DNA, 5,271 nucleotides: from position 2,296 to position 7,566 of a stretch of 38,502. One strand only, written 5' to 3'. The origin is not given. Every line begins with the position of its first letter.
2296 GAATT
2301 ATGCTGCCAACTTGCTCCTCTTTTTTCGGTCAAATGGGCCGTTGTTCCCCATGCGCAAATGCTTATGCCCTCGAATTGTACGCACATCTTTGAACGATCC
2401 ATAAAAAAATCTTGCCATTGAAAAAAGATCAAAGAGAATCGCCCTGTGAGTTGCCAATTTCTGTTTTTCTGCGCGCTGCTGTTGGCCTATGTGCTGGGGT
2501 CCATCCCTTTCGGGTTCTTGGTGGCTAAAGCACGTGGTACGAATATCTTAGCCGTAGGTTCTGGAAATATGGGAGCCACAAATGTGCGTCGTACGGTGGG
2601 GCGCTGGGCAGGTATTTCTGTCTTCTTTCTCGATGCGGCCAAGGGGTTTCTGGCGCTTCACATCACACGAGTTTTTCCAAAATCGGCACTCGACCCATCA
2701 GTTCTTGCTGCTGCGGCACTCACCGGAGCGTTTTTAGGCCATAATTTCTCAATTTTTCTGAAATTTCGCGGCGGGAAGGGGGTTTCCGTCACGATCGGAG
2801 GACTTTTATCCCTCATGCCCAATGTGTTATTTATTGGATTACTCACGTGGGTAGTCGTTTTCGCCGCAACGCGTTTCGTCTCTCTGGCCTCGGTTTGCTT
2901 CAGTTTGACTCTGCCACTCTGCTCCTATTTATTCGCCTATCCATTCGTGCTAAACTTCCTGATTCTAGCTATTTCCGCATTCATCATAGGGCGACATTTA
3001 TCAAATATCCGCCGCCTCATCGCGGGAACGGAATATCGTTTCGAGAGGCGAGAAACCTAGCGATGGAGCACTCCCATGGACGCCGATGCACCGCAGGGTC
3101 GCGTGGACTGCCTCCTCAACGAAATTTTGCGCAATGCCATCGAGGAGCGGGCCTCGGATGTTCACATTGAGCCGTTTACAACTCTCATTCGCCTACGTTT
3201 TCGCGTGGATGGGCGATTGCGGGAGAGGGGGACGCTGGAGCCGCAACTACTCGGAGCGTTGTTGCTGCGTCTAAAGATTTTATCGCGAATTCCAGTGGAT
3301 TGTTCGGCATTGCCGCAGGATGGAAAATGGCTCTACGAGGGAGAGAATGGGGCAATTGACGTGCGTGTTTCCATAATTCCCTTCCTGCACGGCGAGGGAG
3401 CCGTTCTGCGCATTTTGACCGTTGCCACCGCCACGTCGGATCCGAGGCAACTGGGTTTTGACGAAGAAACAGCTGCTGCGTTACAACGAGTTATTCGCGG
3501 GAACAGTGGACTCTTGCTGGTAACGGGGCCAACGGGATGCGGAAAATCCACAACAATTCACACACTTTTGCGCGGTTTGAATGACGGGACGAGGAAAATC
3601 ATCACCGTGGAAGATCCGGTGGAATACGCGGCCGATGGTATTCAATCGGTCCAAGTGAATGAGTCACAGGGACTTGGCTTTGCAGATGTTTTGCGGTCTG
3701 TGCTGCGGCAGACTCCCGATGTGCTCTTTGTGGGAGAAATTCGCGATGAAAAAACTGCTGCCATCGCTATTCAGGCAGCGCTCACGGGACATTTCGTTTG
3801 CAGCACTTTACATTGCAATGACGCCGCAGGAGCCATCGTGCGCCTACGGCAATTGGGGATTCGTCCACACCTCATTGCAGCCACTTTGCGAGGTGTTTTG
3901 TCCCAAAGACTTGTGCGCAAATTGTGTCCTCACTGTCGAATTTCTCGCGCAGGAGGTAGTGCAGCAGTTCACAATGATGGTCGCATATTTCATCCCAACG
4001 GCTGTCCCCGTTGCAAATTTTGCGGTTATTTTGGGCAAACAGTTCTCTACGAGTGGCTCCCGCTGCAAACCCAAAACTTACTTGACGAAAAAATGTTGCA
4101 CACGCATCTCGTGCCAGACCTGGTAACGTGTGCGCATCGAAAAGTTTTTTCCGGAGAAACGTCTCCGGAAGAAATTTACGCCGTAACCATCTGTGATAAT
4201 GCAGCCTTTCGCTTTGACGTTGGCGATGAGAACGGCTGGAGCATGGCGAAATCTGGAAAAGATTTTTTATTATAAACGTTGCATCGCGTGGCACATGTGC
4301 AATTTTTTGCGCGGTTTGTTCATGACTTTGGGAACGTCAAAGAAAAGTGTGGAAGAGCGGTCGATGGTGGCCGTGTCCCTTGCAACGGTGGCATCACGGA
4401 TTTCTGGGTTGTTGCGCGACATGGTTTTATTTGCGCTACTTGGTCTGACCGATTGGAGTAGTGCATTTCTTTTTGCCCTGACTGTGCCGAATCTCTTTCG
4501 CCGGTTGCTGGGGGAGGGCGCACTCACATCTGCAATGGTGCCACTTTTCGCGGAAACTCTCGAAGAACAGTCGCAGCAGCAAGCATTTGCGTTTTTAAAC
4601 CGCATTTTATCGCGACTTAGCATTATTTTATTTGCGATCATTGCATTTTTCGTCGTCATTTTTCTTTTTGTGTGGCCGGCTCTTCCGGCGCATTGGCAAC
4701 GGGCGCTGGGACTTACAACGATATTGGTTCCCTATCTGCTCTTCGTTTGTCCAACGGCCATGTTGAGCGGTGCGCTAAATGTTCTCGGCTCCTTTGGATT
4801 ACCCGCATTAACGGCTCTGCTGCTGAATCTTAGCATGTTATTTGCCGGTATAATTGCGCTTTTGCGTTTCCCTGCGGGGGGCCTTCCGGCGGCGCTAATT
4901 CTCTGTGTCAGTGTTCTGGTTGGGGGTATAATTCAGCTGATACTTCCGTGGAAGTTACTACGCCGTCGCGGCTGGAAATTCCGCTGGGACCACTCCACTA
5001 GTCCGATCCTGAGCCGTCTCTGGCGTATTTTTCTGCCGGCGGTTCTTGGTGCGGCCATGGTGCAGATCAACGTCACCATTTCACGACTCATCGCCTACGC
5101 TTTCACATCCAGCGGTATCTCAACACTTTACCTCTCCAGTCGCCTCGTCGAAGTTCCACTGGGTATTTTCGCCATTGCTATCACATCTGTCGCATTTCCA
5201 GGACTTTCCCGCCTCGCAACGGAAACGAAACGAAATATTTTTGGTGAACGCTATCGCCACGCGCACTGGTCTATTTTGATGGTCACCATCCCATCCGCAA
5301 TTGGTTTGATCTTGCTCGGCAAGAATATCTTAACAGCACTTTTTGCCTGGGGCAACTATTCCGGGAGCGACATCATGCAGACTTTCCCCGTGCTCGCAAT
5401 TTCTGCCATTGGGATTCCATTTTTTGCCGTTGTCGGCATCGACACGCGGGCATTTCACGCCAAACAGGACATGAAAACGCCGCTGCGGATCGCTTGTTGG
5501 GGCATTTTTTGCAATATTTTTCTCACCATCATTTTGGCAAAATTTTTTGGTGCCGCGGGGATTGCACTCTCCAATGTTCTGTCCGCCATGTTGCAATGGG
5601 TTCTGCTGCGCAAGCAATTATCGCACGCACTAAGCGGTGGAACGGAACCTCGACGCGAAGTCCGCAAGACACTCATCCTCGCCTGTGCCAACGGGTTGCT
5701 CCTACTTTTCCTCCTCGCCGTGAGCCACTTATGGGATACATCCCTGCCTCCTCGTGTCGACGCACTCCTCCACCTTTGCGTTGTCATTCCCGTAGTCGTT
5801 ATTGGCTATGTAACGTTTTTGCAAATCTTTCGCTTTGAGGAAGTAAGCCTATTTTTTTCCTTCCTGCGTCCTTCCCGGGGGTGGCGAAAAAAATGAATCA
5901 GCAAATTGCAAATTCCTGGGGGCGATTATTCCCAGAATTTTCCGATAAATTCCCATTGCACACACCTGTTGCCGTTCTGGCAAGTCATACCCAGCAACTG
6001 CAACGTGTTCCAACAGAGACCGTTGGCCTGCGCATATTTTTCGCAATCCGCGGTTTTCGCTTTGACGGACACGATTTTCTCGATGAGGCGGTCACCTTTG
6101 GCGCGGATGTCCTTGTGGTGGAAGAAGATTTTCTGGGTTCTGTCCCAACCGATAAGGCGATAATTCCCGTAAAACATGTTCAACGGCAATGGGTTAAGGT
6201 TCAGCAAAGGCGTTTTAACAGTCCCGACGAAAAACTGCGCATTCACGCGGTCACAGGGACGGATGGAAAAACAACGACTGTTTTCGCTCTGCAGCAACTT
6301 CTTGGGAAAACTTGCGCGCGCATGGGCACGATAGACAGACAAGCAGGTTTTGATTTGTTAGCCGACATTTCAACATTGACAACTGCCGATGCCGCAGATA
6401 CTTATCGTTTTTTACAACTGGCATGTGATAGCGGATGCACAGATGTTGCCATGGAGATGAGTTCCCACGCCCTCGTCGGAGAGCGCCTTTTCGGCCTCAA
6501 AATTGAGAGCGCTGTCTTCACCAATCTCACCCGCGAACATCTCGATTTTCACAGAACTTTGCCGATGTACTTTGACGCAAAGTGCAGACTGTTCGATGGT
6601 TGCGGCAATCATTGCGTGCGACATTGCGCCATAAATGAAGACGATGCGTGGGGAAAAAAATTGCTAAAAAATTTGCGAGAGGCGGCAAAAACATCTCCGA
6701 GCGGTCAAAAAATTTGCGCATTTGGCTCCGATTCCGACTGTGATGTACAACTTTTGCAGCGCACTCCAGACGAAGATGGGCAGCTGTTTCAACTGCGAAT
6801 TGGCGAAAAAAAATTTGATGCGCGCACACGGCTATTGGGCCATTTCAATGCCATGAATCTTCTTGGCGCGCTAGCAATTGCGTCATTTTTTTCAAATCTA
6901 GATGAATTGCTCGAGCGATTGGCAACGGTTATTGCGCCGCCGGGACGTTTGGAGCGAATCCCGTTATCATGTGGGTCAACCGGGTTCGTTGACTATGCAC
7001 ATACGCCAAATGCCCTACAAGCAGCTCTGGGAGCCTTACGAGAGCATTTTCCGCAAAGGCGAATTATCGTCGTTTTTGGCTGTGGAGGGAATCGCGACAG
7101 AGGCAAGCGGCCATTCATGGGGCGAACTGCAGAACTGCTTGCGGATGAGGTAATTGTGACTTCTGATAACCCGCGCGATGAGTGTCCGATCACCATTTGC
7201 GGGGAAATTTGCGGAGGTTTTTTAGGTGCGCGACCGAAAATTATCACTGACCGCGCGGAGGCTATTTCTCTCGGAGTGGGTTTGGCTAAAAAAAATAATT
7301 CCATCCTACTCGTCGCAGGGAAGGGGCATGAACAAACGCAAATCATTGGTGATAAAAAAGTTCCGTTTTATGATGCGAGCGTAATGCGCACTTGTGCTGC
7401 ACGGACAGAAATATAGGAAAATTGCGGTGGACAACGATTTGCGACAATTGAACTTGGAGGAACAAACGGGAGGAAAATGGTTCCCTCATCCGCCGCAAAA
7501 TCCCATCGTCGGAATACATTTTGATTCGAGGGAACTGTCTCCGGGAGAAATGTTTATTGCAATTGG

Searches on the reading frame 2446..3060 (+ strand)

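Call 36: search_protein_families(library=pfam, proteins=[window:2446-3060:+], max_evalue=0.01)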
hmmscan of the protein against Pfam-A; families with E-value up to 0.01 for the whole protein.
window:2446-3060:+ (204 aa): 1 family
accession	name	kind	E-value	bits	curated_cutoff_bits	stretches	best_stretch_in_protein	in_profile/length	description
PF02660.20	G3P_acyltransf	-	8e-46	156.6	24.1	1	13-191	1-164/164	Glycerol-3-phosphate acyltransferase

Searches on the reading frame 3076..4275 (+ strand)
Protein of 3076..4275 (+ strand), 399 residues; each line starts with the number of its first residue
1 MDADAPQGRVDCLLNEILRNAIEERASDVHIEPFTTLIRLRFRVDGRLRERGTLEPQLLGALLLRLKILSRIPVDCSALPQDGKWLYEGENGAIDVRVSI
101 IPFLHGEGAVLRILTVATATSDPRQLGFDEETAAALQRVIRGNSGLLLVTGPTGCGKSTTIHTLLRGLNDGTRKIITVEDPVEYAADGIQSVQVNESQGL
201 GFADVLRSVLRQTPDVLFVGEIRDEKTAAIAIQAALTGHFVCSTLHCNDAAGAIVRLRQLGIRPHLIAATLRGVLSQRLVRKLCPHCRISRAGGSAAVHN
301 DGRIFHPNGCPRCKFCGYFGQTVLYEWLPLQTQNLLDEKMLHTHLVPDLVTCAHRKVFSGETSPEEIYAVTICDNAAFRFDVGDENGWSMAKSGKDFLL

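Call 36: search_protein_families(library=pfam, proteins=[window:3076-4275:+], max_evalue=0.01)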
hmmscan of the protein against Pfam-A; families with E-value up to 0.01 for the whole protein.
window:3076-4275:+ (399 aa): 9 families
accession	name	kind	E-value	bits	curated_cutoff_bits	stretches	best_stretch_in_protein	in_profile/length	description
PF00437.27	T2SSE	-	6.4e-105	351.3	24.9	1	8-335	6-329/370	Type II/IV secretion system protein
PF13191.12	AAA_16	-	4.9e-07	30.8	32.6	1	133-190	13-64/167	AAA ATPase domain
PF13401.12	AAA_22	-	1.5e-05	25.7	27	1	143-186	4-33/130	AAA domain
PF03215.21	Rad17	-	0.00012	22.5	23.8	1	144-169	45-70/186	Rad17 P-loop domain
PF12775.13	AAA_7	-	0.00082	19.4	25.8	1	144-178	33-67/181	P-loop containing dynein motor region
PF13604.12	AAA_30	-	0.0048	17.1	27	1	130-199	4-67/191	AAA domain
PF13555.12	AAA_29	-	0.0056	16.8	27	0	143-161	21-39/61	P-loop containing region of AAA domain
PF13086.12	AAA_11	-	0.0087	16.3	27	0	128-169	2-42/257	AAA domain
PF20720.3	nSTAND3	-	0.0095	16.1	27.2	0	144-183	17-56/155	Novel STAND NTPase 3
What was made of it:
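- The contig carries no secretion-system gene apart from a PilT/GspE-type ATPase at 3076-4275 (call 36).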

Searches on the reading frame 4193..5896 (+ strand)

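Call 36: search_protein_families(library=pfam, proteins=[window:4193-5896:+], max_evalue=0.01)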
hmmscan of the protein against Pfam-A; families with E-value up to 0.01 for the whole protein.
window:4193-5896:+ (567 aa): 1 family
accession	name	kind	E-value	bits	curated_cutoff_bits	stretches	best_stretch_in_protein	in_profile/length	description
PF03023.19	MurJ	-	1e-77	262.2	27.4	1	81-516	3-442/451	Lipid II flippase MurJ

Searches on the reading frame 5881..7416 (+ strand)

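Call 36: search_protein_families(library=pfam, proteins=[window:5881-7416:+], max_evalue=0.01)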
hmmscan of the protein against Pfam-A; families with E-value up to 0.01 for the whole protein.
window:5881-7416:+ (511 aa): 3 families
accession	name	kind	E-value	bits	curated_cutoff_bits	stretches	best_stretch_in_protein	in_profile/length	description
PF08245.18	Mur_ligase_M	-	3e-38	132.2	24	1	124-334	1-200/200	Mur ligase middle domain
PF02875.26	Mur_ligase_C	-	7.7e-29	101.5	28.4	1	355-482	1-127/127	Mur ligase, glutamate ligase domain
PF01225.30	Mur_ligase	-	0.00014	22.6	21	1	50-110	15-83/95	Mur ligase family, catalytic domain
